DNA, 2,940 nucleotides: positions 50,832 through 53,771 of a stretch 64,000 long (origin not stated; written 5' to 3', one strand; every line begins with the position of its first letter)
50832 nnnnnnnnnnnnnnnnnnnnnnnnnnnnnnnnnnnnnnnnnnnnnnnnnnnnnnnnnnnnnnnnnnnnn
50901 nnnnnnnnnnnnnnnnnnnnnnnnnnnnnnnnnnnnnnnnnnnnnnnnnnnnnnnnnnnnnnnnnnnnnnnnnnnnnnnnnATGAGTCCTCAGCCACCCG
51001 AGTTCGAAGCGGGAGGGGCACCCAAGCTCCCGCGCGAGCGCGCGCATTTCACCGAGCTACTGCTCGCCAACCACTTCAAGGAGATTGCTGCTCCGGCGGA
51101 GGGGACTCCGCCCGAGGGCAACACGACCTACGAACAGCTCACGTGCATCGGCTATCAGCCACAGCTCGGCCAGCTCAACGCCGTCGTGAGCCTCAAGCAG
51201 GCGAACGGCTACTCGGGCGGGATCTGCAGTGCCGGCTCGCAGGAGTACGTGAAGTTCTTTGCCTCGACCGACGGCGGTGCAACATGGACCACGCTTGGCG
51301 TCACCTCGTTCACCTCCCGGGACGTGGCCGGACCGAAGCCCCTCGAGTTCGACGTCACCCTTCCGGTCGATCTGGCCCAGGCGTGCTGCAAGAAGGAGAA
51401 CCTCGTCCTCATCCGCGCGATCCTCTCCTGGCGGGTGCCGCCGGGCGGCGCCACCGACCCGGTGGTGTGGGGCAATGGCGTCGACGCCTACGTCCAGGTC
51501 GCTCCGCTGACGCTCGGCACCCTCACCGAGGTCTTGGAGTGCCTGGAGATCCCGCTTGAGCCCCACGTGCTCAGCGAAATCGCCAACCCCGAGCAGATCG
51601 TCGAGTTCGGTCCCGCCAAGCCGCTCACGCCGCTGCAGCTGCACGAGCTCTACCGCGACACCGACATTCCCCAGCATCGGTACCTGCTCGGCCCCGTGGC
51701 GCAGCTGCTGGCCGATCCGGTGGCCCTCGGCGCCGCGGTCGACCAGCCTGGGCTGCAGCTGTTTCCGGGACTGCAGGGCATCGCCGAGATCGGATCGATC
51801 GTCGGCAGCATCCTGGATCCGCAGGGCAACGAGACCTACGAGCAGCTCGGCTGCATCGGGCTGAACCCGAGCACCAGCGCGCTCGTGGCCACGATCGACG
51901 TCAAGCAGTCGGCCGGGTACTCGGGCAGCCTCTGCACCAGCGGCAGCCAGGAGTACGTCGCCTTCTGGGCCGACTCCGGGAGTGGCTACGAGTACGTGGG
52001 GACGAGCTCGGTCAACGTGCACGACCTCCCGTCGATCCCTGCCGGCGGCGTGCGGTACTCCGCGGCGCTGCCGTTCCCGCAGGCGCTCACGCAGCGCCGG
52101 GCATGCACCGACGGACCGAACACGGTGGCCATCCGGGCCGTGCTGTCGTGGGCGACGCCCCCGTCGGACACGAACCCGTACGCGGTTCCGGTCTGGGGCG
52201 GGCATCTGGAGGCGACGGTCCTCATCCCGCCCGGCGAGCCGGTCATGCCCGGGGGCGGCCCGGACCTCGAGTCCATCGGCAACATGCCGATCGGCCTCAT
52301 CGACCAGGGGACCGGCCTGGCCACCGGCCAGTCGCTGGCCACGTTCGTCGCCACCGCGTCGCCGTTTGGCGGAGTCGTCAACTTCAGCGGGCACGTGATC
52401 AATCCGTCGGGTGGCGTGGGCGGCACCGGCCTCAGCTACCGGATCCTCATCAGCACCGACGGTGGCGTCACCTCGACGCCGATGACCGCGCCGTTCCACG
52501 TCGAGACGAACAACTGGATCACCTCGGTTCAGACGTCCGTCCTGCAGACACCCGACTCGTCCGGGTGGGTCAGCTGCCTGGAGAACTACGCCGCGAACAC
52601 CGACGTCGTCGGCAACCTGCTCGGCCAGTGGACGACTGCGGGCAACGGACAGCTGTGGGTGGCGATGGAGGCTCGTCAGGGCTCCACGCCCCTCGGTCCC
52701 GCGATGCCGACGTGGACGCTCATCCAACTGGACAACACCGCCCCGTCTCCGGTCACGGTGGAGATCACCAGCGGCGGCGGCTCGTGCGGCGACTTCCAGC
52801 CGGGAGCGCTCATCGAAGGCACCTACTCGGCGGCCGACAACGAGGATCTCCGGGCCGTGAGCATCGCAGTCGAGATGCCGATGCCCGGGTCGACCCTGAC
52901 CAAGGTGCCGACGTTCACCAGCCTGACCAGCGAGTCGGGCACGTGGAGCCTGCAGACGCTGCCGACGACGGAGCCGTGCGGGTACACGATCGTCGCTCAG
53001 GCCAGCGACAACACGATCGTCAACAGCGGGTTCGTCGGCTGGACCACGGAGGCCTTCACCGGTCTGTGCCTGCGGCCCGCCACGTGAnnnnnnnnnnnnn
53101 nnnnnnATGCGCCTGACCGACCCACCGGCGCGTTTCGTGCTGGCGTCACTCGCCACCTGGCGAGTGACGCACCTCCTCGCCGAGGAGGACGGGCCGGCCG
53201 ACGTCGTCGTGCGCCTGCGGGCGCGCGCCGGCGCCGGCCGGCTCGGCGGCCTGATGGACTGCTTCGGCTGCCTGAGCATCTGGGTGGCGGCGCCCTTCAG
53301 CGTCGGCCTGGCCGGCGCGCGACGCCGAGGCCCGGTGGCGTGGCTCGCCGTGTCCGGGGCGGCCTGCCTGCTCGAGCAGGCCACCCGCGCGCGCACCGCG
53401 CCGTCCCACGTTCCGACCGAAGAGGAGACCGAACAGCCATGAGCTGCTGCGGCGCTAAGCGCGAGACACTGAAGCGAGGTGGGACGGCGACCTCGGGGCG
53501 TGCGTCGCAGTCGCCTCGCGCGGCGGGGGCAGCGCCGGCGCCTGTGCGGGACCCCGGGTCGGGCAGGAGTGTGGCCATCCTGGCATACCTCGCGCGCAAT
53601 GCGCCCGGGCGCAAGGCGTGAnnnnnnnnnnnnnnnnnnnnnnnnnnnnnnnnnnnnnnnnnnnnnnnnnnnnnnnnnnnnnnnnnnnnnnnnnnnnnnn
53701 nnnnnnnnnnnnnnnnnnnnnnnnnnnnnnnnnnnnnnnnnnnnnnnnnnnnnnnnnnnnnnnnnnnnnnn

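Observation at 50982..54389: Cargo of the largest segment: a 701-aa tandem-duplicated-domain protein, a DUF1360 protein and an anchored secreted protein with no recognisable function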

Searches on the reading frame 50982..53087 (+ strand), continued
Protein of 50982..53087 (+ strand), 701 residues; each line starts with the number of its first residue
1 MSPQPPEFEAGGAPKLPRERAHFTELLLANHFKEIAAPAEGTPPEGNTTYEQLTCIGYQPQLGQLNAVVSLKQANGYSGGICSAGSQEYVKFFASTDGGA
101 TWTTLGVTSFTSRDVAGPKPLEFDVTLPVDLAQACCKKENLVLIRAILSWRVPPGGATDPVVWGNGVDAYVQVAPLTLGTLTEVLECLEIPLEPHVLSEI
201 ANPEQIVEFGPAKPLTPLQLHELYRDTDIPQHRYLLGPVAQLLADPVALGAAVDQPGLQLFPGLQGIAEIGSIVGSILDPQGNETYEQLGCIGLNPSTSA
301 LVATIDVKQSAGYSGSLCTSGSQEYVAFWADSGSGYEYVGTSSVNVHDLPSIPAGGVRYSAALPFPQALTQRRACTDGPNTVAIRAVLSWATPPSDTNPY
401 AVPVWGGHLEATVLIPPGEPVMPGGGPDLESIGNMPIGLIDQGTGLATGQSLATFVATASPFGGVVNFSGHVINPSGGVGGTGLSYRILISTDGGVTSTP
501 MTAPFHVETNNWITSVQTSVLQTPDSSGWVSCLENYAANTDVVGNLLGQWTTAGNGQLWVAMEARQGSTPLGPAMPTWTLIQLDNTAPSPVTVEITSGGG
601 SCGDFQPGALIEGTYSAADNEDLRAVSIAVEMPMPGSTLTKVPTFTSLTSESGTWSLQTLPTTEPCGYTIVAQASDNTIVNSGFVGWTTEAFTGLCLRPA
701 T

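Call 88: find_encoding_contigs(protein=P0323, flank=8000, max_places=3)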
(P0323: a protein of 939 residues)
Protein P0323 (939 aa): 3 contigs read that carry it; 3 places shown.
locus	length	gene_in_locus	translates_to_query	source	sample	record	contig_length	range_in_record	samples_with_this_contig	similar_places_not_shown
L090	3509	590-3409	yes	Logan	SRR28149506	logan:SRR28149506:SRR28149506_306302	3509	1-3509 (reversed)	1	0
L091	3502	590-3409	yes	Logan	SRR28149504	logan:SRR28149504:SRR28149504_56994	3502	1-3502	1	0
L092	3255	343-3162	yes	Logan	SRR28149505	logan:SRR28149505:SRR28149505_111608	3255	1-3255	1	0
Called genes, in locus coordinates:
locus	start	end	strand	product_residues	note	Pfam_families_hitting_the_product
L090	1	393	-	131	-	?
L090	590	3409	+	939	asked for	PF01471:PG_binding_1, PF00932:LTD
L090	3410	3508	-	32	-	?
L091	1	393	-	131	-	?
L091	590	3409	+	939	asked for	PF01471:PG_binding_1, PF00932:LTD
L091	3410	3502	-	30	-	?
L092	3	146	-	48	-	?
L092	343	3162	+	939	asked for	PF01471:PG_binding_1, PF00932:LTD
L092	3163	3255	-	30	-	?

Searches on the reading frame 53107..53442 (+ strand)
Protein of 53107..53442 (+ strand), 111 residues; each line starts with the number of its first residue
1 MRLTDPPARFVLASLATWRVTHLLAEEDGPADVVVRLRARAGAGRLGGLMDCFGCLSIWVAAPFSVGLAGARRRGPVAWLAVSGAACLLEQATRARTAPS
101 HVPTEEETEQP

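Call 4: search_protein_families(library=pfam, proteins=[window:53107-53442:+], max_evalue=1)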
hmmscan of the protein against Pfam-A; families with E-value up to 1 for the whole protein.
window:53107-53442:+ (111 aa): 1 family
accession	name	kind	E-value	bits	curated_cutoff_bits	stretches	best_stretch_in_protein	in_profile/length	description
PF07098.16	DUF1360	-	6.3e-06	26.6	21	1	41-92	48-101/102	Protein of unknown function (DUF1360)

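Call 5: search_protein_families(library=ncbifam, proteins=[window:53107-53442:+], max_evalue=1)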
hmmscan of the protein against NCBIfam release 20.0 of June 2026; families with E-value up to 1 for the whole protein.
window:53107-53442:+ (111 aa): 0 families

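Call 34: search_protein_families(library=phrogs, proteins=[window:53107-53442:+], max_evalue=0.01)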
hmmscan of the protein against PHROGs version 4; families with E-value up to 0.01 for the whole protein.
window:53107-53442:+ (111 aa): 1 family
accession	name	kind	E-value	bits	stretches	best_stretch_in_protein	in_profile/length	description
phrog_781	-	unknown function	0.00065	20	1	4-93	35-131/152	-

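Call 45: list_cluster_members(proteins=[P0001, window:53107-53442:+, window:53439-53621:+, window:53808-54389:+])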
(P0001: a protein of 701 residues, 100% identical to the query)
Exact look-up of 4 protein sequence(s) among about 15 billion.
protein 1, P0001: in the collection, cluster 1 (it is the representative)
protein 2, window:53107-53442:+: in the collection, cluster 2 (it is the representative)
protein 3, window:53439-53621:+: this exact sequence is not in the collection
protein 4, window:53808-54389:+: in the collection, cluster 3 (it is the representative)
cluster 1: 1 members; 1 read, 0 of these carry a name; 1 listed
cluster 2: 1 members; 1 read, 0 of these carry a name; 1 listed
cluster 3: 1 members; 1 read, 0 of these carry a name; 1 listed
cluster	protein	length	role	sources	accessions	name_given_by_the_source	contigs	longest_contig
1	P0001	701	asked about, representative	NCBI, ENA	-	-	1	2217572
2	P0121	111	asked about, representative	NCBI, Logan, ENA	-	-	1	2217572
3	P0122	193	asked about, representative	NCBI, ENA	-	-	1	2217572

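Call 67: search_protein_families(library=padloc, proteins=[window:53107-53442:+], max_evalue=0.1)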
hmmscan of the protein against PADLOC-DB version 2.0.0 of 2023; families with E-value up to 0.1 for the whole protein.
window:53107-53442:+ (111 aa): 0 families

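Call 96: find_related_loci(query=A3, collection=metagenome_contigs, flank=4000)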
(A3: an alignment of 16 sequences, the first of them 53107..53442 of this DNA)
Query A3 (111 aa) in metagenome_contigs; peptide patterns used: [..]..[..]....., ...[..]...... (x = any residue, [..] = any of these).
600 stretches matched a pattern (row limit reached: there are more); 547 encode a relative of the query (tblastn E <= 1e-3); the best 80 are kept; 80 distinct loci.
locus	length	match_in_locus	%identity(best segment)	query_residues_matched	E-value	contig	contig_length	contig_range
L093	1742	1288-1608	69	6-111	6e-42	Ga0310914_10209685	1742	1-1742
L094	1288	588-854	79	5-93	3e-42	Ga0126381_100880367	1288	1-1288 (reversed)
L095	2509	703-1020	69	6-111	4e-41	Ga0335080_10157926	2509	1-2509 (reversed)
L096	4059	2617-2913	68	3-101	1e-39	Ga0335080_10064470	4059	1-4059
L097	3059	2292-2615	66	6-108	7e-39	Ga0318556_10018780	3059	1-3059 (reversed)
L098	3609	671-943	73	9-99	4e-38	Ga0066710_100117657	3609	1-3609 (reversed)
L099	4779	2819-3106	70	9-104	5e-38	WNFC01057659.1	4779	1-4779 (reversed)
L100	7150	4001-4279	71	2-94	2e-37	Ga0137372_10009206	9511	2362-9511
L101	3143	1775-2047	69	9-99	5e-37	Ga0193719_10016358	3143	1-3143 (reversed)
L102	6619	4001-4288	67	9-104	2e-36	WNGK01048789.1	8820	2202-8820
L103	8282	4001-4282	64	9-107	2e-35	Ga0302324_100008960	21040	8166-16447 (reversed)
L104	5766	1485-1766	63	9-107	5e-35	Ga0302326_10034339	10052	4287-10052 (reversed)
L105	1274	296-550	72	9-93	2e-35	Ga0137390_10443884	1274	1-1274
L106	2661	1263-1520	72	8-93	2e-34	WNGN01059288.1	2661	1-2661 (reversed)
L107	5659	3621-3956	56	3-110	3e-34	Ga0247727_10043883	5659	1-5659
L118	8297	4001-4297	56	9-107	5e-32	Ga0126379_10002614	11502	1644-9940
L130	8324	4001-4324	56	1-111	3e-31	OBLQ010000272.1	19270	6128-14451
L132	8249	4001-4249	69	9-91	4e-31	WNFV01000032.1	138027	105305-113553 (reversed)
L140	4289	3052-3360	55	9-111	7e-31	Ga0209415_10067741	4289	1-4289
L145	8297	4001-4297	48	9-107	1e-30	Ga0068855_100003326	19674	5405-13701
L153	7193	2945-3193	63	9-91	3e-30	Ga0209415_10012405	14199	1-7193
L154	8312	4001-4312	54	9-110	2e-30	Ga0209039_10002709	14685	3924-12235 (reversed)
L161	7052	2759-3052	51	10-107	6e-30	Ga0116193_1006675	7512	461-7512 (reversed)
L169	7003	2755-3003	63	9-91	1e-29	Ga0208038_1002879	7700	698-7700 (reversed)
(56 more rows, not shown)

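Call 104: search_protein_families(library=pfam, proteins=[L154:1240-3921:+, L153:664-2859:+, L103:2024-3973:+, L118:1577-3835:+, L145:1723-3966:+, L130:1852-3942:+, L132:4694-6712:+, L161:526-2739:+, L140:403-2799:+, L169:247-2688:+], max_evalue=0.01)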
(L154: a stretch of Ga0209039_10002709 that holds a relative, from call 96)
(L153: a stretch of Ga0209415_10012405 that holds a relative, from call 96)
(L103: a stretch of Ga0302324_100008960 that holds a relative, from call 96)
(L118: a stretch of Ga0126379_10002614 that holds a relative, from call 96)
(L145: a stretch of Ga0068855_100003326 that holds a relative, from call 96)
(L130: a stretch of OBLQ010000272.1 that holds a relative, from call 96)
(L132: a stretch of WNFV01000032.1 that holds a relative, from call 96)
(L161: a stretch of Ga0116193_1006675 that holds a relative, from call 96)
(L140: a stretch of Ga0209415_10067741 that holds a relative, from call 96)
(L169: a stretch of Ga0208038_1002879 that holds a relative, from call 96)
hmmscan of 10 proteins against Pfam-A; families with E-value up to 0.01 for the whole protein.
L154:1240-3921:+ (894 aa): 0 families

L153:664-2859:+ (732 aa): 0 families

L103:2024-3973:+ (650 aa): 0 families

L118:1577-3835:+ (753 aa): 0 families

L145:1723-3966:+ (748 aa): 0 families

L130:1852-3942:+ (697 aa): 0 families

L132:4694-6712:+ (673 aa): 1 family
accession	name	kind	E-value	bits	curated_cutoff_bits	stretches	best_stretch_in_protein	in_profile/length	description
PF13620.12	CarboxypepD_reg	-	0.00037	21.2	32.3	1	122-165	2-41/82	Carboxypeptidase regulatory-like domain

L161:526-2739:+ (738 aa): 0 families

L140:403-2799:+ (799 aa): 0 families

L169:247-2688:+ (814 aa): 0 families

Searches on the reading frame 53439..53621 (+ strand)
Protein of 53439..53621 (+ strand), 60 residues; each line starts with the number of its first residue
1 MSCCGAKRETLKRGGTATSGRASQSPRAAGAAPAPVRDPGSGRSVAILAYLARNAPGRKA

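Call 34: search_protein_families(library=phrogs, proteins=[window:53439-53621:+], max_evalue=0.01)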
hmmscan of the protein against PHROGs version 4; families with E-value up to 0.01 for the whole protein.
window:53439-53621:+ (60 aa): 0 families

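Call 47: find_homologous_proteins(query=A2, max_evalue=0.01)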
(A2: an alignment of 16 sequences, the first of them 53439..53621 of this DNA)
Query A2 (16 sequences) (60 aa, profile of the alignment): 481 proteins with E <= 0.01 among 2538 candidates; the best 120 are listed.
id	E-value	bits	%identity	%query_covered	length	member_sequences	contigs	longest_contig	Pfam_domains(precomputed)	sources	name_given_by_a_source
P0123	3.9e-24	103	59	28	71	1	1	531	-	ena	-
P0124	4.3e-24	103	34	68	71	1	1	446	-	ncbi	-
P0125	1.4e-23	101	33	75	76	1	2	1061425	-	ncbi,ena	-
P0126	1.7e-23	101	59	28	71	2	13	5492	-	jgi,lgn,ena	jgi:hypothetical protein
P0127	2.0e-23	101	41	68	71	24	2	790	-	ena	-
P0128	2.0e-23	101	-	-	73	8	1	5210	-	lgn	-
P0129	2.1e-23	101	40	50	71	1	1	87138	-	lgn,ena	-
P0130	2.2e-23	101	40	50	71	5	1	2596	-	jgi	jgi:hypothetical protein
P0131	3.1e-23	100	41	68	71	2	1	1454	-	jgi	jgi:hypothetical protein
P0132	3.6e-23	100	39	68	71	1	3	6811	-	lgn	-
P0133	4.3e-23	100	-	-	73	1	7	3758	-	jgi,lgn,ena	jgi:hypothetical protein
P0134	4.4e-23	100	40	50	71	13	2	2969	-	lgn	-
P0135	4.8e-23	100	-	-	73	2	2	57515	-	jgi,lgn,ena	-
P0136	5.7e-23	99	-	-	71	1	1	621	-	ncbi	-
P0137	6.0e-23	99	-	-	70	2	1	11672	-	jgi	jgi:hypothetical protein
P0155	4.9e-22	96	40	67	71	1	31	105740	-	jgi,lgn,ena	jgi:hypothetical protein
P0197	1.2e-19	89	48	38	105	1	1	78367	-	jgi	jgi:hypothetical protein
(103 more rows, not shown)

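Call 48: find_encoding_contigs(protein=P0155, flank=8000, max_places=4)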
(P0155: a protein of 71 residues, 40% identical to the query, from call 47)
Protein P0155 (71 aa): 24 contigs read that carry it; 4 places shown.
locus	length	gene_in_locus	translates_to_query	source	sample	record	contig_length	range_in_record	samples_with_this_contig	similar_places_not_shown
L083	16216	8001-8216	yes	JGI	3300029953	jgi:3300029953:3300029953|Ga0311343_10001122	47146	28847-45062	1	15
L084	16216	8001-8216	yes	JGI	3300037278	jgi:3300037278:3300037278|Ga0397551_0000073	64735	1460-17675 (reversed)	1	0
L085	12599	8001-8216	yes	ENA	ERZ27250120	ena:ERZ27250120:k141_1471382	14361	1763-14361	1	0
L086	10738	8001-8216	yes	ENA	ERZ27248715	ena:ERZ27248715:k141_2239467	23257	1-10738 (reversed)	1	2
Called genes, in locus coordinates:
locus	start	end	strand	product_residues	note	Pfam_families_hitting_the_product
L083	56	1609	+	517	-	PF13493:DUF4118, PF00989:PAS (weak), PF08448:PAS_4, PF13426:PAS_9, PF08447:PAS_3, PF00512:HisKA (weak), PF02518:HATPase_c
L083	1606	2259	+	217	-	PF00072:Response_reg, PF00196:GerE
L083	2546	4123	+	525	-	PF00909:Ammonium_transp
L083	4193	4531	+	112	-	PF00543:P-II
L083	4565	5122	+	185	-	-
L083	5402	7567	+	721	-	-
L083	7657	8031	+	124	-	-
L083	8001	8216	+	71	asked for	-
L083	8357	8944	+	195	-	PF08281:Sigma70_r4_2 (weak)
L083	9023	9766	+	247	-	PF13490:zf-HC2 (weak)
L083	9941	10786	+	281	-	PF26784:DUF8256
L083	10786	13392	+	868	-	PF00515:TPR_1 (faint), PF07719:TPR_2 (faint), PF13176:TPR_7 (faint), PF13181:TPR_8 (faint), PF13374:TPR_10 (faint), PF13424:TPR_12 (faint), PF17874:TPR_MalT, PF12770:CHAT, +4 more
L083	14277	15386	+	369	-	PF27233:MJ0711_N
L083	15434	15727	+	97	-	PF25183:OMP_b-brl_4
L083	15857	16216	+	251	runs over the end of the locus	PF09087:Cyc-maltodext_N, PF00128:Alpha-amylase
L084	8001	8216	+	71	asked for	-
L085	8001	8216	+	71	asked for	-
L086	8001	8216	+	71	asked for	-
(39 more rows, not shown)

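Call 49: find_encoding_contigs(protein=P0197, flank=8000, max_places=3)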
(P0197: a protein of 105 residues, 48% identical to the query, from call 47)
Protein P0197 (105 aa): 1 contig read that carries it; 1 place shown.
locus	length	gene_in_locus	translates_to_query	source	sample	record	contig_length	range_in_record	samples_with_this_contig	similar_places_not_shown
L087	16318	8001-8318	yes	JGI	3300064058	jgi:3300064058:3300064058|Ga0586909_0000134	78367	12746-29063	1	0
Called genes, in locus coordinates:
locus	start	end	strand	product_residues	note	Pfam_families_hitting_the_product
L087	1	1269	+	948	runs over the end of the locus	PF00069:Pkinase, PF07714:PK_Tyr_Ser-Thr, PF13428:TPR_14 (faint), PF13424:TPR_12 (faint), PF14559:TPR_19 (faint), PF12569:NatA_aux_su (faint), PF07719:TPR_2 (faint), PF13174:TPR_6 (faint), +5 more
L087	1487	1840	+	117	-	-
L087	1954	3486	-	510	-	PF00392:GntR, PF00155:Aminotran_1_2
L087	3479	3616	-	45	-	-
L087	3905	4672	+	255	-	-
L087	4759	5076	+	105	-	-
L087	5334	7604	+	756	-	-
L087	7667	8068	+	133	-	-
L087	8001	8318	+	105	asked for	-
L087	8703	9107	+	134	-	PF01982:CTP-dep_RFKase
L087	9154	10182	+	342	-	PF00561:Abhydrolase_1, PF12146:Hydrolase_4 (weak), PF12697:Abhydrolase_6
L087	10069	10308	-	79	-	-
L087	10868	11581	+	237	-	PF00535:Glycos_transf_2, PF10111:Glyco_tranf_2_2 (faint)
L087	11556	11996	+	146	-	PF01387:Synuclein (weak)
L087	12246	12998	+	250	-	PF03740:PdxJ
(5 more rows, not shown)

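Call 67: search_protein_families(library=padloc, proteins=[window:53439-53621:+], max_evalue=0.1)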
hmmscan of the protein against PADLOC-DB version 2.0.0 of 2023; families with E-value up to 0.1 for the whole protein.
window:53439-53621:+ (60 aa): 0 families

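Call 81: predict_structure(alignment_id=A4)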
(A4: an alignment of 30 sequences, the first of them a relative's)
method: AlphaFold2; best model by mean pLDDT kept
length: 71 residues; sequences in the alignment: 30
mean_pLDDT: 82.6   pTM: 0.60
mean pLDDT of the five models: 82.6, 82.5, 82.2, 81.9, 80.6
residues with pLDDT >= 90: 48; 70-90: 5; 50-70: 11; < 50: 7
segments of 3 or more residues with pLDDT < 50: 10-15
pLDDT, mean of each block of 10 residues (from residue 1): 54 56 95 93 95 93 92 78
secondary structure, 60 per line:
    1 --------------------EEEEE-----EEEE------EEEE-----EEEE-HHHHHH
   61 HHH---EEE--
elements in order: E21-25 E31-34 E41-44 E50-53 H55-63 E67-69
